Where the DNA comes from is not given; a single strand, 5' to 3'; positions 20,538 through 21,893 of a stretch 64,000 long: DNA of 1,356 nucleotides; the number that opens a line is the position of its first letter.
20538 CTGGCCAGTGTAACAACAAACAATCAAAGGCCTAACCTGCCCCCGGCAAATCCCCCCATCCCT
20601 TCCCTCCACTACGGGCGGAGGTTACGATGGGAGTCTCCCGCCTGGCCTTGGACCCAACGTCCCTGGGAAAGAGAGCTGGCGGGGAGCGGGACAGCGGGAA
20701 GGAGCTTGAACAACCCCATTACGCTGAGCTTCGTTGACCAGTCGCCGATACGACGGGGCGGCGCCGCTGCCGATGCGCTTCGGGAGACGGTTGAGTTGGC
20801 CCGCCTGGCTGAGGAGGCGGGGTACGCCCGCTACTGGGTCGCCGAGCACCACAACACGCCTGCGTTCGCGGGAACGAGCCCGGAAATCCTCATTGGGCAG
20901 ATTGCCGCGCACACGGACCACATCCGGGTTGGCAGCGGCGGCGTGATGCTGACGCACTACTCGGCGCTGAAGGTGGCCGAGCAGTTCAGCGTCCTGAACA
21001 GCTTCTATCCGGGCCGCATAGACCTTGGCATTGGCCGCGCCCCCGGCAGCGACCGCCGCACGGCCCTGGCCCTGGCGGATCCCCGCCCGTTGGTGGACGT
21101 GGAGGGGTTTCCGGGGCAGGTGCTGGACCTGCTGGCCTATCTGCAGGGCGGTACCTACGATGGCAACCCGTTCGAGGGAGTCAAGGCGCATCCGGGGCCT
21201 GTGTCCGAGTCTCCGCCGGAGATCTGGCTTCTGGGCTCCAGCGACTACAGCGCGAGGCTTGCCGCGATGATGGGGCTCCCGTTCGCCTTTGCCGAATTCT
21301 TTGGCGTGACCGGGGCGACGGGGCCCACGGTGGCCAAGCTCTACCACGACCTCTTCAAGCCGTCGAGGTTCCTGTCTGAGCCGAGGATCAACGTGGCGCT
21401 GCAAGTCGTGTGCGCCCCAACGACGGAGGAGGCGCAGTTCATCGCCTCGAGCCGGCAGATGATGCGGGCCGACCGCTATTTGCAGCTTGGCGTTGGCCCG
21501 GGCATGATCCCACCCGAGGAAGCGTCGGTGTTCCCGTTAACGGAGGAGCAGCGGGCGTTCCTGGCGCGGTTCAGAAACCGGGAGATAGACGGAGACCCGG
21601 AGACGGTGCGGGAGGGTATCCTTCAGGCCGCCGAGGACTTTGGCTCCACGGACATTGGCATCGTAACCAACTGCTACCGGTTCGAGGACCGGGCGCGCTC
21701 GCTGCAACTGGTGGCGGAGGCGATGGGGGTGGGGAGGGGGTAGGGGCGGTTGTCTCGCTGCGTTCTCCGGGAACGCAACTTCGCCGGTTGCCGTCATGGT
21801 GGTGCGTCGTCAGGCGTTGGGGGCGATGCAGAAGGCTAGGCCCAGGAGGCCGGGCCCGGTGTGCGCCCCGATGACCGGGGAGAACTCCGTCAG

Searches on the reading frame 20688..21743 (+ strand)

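Call 18: search_protein_families(library=pfam, proteins=[window:20688-21743:+], max_evalue=0.01)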
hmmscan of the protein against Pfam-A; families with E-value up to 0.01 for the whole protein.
window:20688-21743:+ (351 aa): 1 family
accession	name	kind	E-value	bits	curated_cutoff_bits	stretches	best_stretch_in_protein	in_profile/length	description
PF00296.26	Bac_luciferase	-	8.8e-36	124.3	27.9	1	25-318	16-310/314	Luciferase-like monooxygenase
